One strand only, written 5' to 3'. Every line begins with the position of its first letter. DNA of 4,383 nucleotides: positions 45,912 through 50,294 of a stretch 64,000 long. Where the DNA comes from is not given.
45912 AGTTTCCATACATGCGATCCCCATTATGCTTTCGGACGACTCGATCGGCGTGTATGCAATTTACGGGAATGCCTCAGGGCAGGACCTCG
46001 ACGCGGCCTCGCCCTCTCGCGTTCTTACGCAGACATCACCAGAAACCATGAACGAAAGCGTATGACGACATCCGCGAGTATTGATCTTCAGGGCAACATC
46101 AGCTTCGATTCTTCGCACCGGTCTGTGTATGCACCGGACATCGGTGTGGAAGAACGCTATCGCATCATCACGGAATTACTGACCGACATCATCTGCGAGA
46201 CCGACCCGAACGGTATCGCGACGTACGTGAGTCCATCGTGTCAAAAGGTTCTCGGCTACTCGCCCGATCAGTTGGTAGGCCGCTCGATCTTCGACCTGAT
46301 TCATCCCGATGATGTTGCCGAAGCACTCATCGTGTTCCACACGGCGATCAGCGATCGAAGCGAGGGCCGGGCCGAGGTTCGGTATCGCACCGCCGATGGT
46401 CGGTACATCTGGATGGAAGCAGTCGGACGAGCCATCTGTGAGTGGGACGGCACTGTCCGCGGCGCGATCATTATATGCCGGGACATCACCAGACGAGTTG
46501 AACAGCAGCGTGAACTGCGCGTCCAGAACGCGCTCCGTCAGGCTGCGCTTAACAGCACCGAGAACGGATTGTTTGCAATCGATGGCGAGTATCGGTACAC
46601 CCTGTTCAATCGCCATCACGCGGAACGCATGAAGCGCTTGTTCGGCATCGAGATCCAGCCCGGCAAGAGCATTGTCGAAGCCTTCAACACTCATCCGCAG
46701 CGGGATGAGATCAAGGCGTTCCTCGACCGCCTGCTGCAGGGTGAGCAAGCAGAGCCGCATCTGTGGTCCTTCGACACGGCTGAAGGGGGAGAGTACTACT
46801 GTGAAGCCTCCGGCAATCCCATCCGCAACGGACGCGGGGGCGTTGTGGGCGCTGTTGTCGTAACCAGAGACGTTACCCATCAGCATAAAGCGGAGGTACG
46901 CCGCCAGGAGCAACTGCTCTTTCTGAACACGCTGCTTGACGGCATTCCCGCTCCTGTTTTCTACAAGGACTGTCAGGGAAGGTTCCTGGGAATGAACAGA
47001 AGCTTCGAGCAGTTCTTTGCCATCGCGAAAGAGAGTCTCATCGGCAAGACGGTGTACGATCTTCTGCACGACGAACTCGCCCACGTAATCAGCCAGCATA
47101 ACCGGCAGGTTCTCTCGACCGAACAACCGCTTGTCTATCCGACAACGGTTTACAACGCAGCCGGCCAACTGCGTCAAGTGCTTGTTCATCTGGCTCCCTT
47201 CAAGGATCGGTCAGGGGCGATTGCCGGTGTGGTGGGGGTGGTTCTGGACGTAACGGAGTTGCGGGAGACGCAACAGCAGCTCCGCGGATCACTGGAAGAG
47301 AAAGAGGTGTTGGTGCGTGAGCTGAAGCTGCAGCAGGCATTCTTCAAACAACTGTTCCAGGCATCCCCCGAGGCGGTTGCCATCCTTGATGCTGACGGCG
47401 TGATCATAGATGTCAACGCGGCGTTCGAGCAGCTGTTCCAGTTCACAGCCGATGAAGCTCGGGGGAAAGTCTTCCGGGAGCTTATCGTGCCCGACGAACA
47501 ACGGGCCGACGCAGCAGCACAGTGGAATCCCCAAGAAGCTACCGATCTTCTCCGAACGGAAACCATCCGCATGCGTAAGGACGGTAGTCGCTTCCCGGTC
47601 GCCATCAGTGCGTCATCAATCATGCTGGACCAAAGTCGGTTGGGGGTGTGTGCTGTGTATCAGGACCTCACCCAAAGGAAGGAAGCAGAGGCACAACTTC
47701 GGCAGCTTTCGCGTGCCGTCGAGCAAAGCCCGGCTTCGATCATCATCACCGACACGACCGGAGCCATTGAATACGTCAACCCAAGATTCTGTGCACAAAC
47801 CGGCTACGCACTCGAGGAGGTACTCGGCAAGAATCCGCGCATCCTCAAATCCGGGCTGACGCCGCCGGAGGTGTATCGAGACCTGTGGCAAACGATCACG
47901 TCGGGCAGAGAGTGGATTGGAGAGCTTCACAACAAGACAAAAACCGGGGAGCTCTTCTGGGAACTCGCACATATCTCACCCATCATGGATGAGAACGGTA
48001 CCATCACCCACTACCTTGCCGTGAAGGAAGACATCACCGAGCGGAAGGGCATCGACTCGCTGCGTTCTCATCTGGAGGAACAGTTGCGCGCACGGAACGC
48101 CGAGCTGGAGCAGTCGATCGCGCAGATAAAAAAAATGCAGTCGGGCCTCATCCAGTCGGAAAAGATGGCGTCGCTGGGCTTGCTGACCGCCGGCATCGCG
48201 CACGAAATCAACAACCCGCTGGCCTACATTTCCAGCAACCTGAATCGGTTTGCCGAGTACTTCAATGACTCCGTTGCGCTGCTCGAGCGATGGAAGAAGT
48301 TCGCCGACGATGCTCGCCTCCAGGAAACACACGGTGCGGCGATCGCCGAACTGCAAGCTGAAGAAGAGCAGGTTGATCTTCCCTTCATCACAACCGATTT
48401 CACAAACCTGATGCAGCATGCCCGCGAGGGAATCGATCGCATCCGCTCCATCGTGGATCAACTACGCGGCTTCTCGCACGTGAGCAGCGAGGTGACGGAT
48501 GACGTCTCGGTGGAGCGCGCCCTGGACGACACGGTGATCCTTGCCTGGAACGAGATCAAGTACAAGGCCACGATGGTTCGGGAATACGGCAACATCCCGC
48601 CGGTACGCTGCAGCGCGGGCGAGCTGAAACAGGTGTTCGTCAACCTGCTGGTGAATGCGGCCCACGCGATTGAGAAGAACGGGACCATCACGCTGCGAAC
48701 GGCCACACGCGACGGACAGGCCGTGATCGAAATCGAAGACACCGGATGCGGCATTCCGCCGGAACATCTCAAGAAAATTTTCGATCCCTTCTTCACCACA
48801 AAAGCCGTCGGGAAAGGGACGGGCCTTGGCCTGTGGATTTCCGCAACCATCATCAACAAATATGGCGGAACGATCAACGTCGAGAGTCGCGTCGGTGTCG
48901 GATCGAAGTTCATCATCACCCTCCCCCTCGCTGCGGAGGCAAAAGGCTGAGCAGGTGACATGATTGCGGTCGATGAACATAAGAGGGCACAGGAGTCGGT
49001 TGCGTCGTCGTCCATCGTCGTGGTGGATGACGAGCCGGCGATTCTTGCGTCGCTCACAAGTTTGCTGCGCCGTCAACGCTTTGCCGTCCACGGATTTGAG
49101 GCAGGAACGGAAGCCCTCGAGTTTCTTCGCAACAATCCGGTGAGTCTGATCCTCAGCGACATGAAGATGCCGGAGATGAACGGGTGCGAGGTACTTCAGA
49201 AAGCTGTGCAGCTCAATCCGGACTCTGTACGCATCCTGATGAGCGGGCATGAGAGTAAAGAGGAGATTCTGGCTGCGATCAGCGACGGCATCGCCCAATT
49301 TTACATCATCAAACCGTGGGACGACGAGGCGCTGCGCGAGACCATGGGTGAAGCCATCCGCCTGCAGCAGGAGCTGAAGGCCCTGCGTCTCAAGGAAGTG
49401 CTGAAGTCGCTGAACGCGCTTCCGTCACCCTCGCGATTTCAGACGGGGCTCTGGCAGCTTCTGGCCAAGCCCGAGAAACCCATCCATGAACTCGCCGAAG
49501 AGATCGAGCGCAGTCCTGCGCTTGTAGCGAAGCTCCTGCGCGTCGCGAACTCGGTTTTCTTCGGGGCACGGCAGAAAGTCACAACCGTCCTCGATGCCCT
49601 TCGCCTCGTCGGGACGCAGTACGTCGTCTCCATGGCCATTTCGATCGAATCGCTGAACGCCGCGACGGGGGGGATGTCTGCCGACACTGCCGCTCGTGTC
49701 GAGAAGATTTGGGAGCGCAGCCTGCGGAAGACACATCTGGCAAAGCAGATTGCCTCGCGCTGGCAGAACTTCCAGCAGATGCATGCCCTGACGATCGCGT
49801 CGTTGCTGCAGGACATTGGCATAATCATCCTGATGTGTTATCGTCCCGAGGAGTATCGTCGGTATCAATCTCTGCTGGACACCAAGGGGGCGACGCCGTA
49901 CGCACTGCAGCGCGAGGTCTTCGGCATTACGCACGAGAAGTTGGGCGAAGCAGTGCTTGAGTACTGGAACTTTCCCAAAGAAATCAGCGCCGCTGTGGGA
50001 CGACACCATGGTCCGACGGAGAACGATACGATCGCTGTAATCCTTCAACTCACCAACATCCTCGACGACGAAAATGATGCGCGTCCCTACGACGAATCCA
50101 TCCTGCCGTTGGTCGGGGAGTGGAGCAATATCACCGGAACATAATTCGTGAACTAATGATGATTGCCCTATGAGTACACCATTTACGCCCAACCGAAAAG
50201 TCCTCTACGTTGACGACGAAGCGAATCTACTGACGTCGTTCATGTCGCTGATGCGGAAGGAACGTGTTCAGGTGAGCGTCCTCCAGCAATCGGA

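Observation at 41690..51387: Six-gene signalling cluster beside the polysaccharide locus: two kinases, NarL-type RR, REC-PAS, REC-HDOD and REC-degenerate-HD-GYP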

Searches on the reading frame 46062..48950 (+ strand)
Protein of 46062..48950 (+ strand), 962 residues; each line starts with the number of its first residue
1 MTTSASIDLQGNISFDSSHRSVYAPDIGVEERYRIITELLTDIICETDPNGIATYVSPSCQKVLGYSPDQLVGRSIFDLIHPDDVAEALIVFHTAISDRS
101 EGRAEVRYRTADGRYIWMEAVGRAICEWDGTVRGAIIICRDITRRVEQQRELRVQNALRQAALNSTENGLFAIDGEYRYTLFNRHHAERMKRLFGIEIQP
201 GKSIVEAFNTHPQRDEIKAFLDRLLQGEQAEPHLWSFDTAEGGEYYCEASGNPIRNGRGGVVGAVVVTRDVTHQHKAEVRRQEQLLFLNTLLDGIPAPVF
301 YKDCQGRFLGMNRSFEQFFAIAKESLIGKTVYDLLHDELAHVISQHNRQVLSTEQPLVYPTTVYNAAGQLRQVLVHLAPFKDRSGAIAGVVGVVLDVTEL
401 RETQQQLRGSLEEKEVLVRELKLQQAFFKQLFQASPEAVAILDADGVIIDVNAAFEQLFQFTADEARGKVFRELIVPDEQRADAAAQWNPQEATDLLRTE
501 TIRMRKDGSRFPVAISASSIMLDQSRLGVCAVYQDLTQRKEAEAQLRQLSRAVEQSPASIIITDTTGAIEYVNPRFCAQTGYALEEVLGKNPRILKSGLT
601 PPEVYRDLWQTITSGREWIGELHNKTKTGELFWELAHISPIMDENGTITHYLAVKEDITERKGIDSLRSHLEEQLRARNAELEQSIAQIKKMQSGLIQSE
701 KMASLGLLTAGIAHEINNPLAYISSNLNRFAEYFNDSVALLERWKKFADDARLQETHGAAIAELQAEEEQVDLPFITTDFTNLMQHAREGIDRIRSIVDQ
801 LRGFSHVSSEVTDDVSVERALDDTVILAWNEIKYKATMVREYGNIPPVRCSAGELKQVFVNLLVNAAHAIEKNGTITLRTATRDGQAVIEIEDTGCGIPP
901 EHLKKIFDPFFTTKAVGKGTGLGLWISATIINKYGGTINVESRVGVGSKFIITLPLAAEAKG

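Call 3: search_protein_families(library=pfam, proteins=[window:46062-48950:+], max_evalue=0.01)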
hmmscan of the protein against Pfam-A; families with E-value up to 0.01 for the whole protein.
window:46062-48950:+ (962 aa): 14 families
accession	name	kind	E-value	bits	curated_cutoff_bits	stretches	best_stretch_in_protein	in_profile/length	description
PF00989.32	PAS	-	1.5e-79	263.8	22.6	5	31-142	1-113/113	PAS fold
PF08448.16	PAS_4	-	6.8e-74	245.6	23.1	5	292-402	1-110/110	PAS fold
PF13426.13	PAS_9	-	1.1e-69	231.6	27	5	557-660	1-103/103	PAS domain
PF08447.18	PAS_3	-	1.1e-44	151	25.6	4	54-135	2-85/89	PAS fold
PF13188.13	PAS_8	-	3.2e-31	106.6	21.8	3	426-483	1-55/65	PAS domain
PF02518.31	HATPase_c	-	4.7e-27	95.1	26.4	1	854-957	5-110/111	Histidine kinase-, DNA gyrase B-, and HSP90-like ATPase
PF13596.12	PAS_10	-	1.3e-13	51.9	22.1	1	288-398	1-106/106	PAS domain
PF14598.12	PAS_11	-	2.1e-13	50.7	25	1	56-139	17-99/109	PAS domain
PF12860.13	PAS_7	-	8e-09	36.1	27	0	437-543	6-114/115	PAS fold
PF14501.12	HATPase_c_5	-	1.3e-05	25.5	22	1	855-942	6-90/102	GHKL domain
PF00512.31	HisKA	-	4.6e-05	23.8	26.9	1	705-739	2-31/66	His Kinase A (phospho-acceptor) domain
PF24990.1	PAS_13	-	0.002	18.9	27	1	560-653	3-52/143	ERT1/acuK family PAS domain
PF08446.17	PAS_2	-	0.006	17.7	21.4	0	316-353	36-73/107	PAS fold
PF24820.1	Diguanyl_cycl_sensor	-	0.0061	16.9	28.1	0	434-521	4-97/109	Diguanylate cyclase-like sensor domain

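Call 36: search_protein_families(library=ncbifam, proteins=[window:46062-48950:+], max_evalue=0.001)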
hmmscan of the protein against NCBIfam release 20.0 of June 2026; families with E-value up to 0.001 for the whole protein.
window:46062-48950:+ (962 aa): 91 families (the best 25 are shown)
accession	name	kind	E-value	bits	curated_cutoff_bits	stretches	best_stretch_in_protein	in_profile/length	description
TIGR00229.1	sensory_box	domain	3.6e-109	360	22.9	5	30-152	4-126/126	PAS domain S-box protein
NF008468.0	PRK11360.1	equivalog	6.5e-95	318.8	646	6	788-960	438-612/616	two-component system sensor histidine kinase AtoS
NF052573.1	HisKinEspAMyxo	equivalog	3.6e-84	283.2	1400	6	780-957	428-612/755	serine histidine kinase EspA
NF052574.1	HisKinEspCMyxo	equivalog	2.6e-79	267.3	1200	3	777-958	453-639/785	serine histidine kinase EspC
NF038348.1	T2SS_HK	subfamily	5.2e-79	266.2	450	1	672-956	294-573/574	histidine kinase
TIGR02938.1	nifL_nitrog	equivalog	3.1e-61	207.4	242.45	3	551-663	8-120/494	nitrogen fixation negative regulator NifL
NF046044.1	PnpS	equivalog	8e-53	179.8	400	3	792-955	218-390/390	two-component system histidine kinase PnpS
NF010076.0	PRK13557.1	subfamily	2.9e-49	167.9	631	4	784-959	206-397/540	histidine kinase famiy protein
NF008302.0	PRK11091.1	equivalog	1.2e-43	149.4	838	2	851-958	395-507/779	aerobic respiration two-component sensor histidine kinase ArcB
NF047874.1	MASE3_PAS_HK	subfamily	2.9e-43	148.6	560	2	849-957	514-626/655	MASE3 domain-containing sensor histidine kinase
NF046020.1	HisKinCckABruc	equivalog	1.4e-42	145.5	1000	2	779-959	515-710/868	cell cycle histidine kinase CckA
NF041777.1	sens_FixL_Rhizob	equivalog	1.7e-41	142.4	850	4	854-959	378-484/485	sensor protein FixL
NF007688.0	PRK10364.1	equivalog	2.1e-39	135.5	479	2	789-961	284-456/460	two-component system sensor histidine kinase ZraS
NF033092.0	HK_WalK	equivalog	1e-38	133.4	725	1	848-956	482-594/594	cell wall metabolism sensor histidine kinase WalK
TIGR02966.1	phoR_proteo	equivalog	1e-37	129.9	334.2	1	784-953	154-332/333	phosphate regulon sensor histidine kinase PhoR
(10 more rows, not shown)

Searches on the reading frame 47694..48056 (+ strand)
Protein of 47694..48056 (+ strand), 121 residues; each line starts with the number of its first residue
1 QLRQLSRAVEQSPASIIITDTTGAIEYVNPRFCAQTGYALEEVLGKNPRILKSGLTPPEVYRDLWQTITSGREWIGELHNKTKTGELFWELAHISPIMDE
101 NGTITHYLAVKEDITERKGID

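Call 100: search_solved_structures(query=window:47694-48056:+, max_evalue=0.00001, show_alignments=2)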
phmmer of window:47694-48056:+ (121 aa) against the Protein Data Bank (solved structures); distinct sequences matched with E-value up to 0.00001: 122 (the best 60 are shown).
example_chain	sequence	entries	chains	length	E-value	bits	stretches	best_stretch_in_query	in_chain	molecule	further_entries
3ewk_A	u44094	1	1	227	2.5e-36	127.5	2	16-118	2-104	Sensor protein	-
9qq6_A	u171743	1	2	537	1.2e-20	76.9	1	7-117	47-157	histidine kinase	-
2gj3_A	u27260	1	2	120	9.2e-20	74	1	7-116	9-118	Nitrogen fixation regulatory protein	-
9vf7_A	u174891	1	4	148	2e-16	63.2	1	8-117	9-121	histidine kinase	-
9vf8_A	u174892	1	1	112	1.1e-15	60.9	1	15-116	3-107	histidine kinase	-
6ph3_A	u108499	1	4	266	1.3e-14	57.5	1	23-115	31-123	Blue-light-activated histidine kinase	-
6pps_A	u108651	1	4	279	1.4e-14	57.3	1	23-115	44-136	Blue-light-activated histidine kinase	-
6y7u_A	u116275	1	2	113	2e-14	56.8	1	15-116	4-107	Multi-sensor hybrid histidine kinase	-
6ph2_A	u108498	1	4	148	4.4e-14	55.7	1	23-115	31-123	Blue-light-activated histidine kinase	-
6ph4_A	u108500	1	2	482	4.6e-14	55.6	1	23-115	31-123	Blue-light-activated histidine kinase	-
6hmj_A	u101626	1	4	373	5.7e-14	55.3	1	5-118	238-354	Putative PAS/PAC sensor protein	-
6yx4_A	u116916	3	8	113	7.3e-14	55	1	15-116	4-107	Multi-sensor hybrid histidine kinase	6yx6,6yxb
8dik_A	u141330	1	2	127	7.3e-14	55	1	16-116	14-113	Aerotaxis receptor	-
3t50_A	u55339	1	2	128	9.6e-14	54.6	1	24-115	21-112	Blue-light-activated histidine kinase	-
6yxc_A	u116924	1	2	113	1.9e-13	53.6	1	15-116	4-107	Multi-sensor hybrid histidine kinase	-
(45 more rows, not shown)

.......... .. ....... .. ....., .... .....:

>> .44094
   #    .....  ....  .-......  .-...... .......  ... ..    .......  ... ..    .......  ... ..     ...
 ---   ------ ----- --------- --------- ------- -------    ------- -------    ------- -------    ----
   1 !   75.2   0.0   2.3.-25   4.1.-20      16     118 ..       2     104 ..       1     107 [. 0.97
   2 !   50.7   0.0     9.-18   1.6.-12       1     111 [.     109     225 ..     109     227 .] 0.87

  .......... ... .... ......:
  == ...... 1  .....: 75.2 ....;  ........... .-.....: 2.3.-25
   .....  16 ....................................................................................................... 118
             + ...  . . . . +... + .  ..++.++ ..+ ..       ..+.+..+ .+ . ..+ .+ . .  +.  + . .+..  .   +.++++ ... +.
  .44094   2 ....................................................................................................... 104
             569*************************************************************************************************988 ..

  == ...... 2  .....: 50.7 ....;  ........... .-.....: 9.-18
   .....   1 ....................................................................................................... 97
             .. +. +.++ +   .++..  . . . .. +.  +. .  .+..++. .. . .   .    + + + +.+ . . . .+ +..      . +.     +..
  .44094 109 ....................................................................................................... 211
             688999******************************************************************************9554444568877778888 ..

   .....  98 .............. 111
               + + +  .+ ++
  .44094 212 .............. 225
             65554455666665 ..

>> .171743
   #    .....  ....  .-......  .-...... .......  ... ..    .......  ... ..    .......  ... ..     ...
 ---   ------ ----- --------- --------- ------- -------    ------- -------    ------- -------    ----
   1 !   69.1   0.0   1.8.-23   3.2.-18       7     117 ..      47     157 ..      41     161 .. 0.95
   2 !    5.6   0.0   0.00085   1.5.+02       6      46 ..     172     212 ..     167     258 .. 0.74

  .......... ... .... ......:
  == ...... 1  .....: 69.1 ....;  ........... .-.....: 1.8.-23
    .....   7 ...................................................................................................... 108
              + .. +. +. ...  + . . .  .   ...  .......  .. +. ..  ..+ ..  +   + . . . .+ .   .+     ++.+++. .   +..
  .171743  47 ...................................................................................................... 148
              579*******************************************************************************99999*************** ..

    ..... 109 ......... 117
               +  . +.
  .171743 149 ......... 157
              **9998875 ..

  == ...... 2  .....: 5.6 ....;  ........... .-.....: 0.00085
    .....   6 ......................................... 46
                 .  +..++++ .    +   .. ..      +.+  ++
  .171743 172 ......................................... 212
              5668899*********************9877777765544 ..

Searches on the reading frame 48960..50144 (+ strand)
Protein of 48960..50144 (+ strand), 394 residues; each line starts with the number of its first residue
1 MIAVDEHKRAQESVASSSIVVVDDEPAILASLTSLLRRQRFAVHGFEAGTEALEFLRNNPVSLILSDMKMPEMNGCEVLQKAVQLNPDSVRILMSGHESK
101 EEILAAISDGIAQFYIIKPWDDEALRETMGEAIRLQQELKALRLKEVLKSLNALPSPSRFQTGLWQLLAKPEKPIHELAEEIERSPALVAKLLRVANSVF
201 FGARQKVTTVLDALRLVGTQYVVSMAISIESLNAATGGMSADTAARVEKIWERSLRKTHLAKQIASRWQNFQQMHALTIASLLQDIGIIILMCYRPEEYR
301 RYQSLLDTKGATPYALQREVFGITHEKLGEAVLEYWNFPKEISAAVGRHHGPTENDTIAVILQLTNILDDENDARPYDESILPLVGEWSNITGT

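Call 3: search_protein_families(library=pfam, proteins=[window:48960-50144:+], max_evalue=0.01)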
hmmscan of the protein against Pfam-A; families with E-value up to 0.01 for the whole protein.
window:48960-50144:+ (394 aa): 3 families
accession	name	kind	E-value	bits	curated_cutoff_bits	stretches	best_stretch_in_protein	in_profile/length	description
PF08668.18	HDOD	-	1.8e-43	148.8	22.9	1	154-352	1-196/196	HDOD domain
PF00072.30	Response_reg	-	1.3e-22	80.5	30.2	1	19-128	1-109/111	Response regulator receiver domain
PF18019.7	Cas3_HD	-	0.0023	18.4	23.1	0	241-356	20-136/207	Cas3, HD domain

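Call 36: search_protein_families(library=ncbifam, proteins=[window:48960-50144:+], max_evalue=0.001)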
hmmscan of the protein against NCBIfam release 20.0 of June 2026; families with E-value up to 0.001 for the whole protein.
window:48960-50144:+ (394 aa): 79 families (the best 25 are shown)
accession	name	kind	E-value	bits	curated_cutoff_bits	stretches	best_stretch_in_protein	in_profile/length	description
NF053512.1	nitric_RR_NosR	exception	4.6e-40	137.9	400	1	19-182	1-156/422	response regulator c-di-GMP phosphodiesterase, NosR family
NF006900.1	PRK09390.1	equivalog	1.3e-17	64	255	1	17-139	5-126/203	response regulator FixJ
NF008469.0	PRK11361.1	equivalog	1.4e-16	60.3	714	1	16-140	4-127/461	acetoacetate metabolism transcriptional regulator AtoC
NF011695.0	PRK15115.1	equivalog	3.5e-16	59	763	1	16-137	6-126/445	two-component system response regulator GlrR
NF041946.1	LuxO_transreg_Vib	equivalog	8.9e-14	51.1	800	1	22-140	2-119/463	quorum-sensing sigma-54 dependent transcriptional regulator LuxO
NF007689.0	PRK10365.1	equivalog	1.1e-13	50.8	760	1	18-140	7-128/441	sigma-54-dependent response regulator transcription factor ZraR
TIGR01818.1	ntrC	equivalog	1.6e-13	50.3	558.6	1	19-146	1-127/463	nitrogen regulation protein NR(I)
NF045505.1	RR_RssB_Pseudo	equivalog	4.8e-13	48.9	700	1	16-128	5-116/394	two-component system response regulator RssB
NF052313.1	T9SS_RR_PorX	equivalog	1.3e-11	44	300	1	18-122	2-105/513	T9SS response regulator signal transducer PorX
NF046022.1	RespRegCpdRBruc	equivalog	1.6e-11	44.2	180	1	18-94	3-79/120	cell cycle two-component system response regulator CpdR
NF007969.0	PRK10693.1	equivalog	2.2e-11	43.4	329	1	13-129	4-120/337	two-component system response regulator RssB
NF007935.0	PRK10651.1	equivalog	3.6e-11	42.7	250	1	16-149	6-139/216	two-component system response regulator NarL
NF047793.1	ResRegPgtA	equivalog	3.7e-11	42.5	650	1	16-139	5-127/414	two-component system response regulator PgtA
NF008176.1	PRK10923.1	equivalog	4.2e-11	42.1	620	1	18-146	5-132/469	nitrogen regulation protein NR(I)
NF051870.1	NAssimRespRegNtrX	equivalog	8.3e-11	41.4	600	1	17-148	2-137/452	nitrogen assimilation response regulator NtrX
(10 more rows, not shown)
